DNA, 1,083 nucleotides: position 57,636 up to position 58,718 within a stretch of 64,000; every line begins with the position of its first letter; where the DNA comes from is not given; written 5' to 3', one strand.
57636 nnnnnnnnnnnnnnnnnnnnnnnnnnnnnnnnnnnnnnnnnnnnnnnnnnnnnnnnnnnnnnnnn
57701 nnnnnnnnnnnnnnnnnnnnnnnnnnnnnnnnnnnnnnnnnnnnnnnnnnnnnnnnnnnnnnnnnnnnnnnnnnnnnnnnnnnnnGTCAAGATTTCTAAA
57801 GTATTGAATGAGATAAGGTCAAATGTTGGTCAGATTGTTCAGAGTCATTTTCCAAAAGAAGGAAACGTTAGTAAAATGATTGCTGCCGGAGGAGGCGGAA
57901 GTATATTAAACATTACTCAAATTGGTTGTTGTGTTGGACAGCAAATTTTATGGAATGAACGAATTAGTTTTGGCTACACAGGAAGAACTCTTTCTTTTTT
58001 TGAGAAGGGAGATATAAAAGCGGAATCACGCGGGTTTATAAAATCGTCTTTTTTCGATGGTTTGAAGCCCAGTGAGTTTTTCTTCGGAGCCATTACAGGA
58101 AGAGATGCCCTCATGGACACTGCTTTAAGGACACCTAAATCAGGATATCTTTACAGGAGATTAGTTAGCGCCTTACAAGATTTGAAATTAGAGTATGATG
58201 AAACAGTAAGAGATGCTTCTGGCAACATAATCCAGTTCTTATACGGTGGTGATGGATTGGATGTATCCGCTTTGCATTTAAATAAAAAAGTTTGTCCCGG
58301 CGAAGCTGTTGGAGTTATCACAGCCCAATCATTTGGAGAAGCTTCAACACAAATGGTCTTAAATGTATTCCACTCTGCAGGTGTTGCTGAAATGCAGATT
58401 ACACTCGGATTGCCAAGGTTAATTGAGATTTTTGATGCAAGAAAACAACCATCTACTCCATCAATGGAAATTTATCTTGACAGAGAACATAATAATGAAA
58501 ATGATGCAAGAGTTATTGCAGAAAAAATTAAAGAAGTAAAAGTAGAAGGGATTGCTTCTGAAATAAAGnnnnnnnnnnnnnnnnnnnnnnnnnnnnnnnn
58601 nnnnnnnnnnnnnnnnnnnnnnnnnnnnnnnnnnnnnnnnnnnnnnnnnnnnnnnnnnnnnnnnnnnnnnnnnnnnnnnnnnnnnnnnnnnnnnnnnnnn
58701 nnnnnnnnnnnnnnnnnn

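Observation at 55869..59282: RpoA encoded as one fused A'+A'' polypeptide (1137 aa)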

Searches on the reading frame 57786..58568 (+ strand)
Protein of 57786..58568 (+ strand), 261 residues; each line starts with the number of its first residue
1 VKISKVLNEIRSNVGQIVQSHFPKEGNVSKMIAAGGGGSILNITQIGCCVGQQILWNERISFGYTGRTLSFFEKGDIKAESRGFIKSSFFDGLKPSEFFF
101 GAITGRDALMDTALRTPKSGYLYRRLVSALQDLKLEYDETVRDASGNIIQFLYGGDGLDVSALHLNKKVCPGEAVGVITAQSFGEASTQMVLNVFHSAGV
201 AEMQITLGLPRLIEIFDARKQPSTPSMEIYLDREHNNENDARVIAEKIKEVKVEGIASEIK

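Call 19: search_solved_structures(query=window:57786-58568:+, max_evalue=0.00001, show_alignments=5)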
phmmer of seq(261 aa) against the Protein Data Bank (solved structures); distinct sequences matched with E-value up to 0.00001: 125 (the best 60 are shown).
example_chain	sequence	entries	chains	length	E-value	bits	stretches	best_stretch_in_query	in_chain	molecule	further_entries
7ui9_A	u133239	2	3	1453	2.1e-67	230.3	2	4-168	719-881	DNA-directed RNA polymerase II subunit RPB1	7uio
9kdq_A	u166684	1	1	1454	2.1e-67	230.3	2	4-168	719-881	DNA-directed RNA polymerase II subunit RPB1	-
3j0k_A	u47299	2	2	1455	2.1e-67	230.3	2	4-168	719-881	DNA-directed RNA polymerase II largest subunit | DNA-directed RNA polymerase II subunit RPB1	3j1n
5ip7_A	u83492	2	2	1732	3.3e-67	229.7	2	4-168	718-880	DNA-directed RNA polymerase II subunit RPB1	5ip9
1i3q_A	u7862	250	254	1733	3.3e-67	229.7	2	4-168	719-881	DNA-DIRECTED RNA POLYMERASE II LARGEST SUBUNIT | RPB1 | DNA-directed RNA polymerase II subunit RPB1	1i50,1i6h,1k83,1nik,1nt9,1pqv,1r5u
4a3b_A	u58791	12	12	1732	3.3e-67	229.7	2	4-168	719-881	DNA-DIRECTED RNA POLYMERASE II SUBUNIT RPB1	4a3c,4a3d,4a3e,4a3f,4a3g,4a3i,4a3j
8u9x_A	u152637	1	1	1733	6e-67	228.8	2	4-168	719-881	DNA-directed RNA polymerase II subunit RPB1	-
3h0g_A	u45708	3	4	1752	1.1e-66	228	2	2-162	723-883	DNA-directed RNA polymerase II subunit rpb1 | RNA polymerase II subunit Rpb1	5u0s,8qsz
5x4z_A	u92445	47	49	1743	1.3e-66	227.7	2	2-162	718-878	DNA-directed RNA polymerase subunit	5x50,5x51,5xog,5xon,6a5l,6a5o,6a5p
7a6h_A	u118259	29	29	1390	4.9e-58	199.6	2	3-164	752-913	DNA-directed RNA polymerase III subunit RPC1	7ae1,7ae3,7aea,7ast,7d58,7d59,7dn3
5fj8_A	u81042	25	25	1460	6e-57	196.1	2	2-163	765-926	DNA-DIRECTED RNA POLYMERASE III SUBUNIT RPC1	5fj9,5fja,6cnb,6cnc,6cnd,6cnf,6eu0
9mu7_A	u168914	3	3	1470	2.8e-56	193.9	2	2-159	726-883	DNA-directed RNA polymerase II subunit RPB1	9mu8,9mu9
7ega_o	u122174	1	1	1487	3.1e-55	190.5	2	3-161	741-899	DNA-directed RNA polymerase subunit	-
9eh1_A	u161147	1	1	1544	3.4e-55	190.3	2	3-161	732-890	DNA-directed RNA polymerase subunit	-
9fyx_A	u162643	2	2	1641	4e-55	190.1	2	3-161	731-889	DNA-directed RNA polymerase subunit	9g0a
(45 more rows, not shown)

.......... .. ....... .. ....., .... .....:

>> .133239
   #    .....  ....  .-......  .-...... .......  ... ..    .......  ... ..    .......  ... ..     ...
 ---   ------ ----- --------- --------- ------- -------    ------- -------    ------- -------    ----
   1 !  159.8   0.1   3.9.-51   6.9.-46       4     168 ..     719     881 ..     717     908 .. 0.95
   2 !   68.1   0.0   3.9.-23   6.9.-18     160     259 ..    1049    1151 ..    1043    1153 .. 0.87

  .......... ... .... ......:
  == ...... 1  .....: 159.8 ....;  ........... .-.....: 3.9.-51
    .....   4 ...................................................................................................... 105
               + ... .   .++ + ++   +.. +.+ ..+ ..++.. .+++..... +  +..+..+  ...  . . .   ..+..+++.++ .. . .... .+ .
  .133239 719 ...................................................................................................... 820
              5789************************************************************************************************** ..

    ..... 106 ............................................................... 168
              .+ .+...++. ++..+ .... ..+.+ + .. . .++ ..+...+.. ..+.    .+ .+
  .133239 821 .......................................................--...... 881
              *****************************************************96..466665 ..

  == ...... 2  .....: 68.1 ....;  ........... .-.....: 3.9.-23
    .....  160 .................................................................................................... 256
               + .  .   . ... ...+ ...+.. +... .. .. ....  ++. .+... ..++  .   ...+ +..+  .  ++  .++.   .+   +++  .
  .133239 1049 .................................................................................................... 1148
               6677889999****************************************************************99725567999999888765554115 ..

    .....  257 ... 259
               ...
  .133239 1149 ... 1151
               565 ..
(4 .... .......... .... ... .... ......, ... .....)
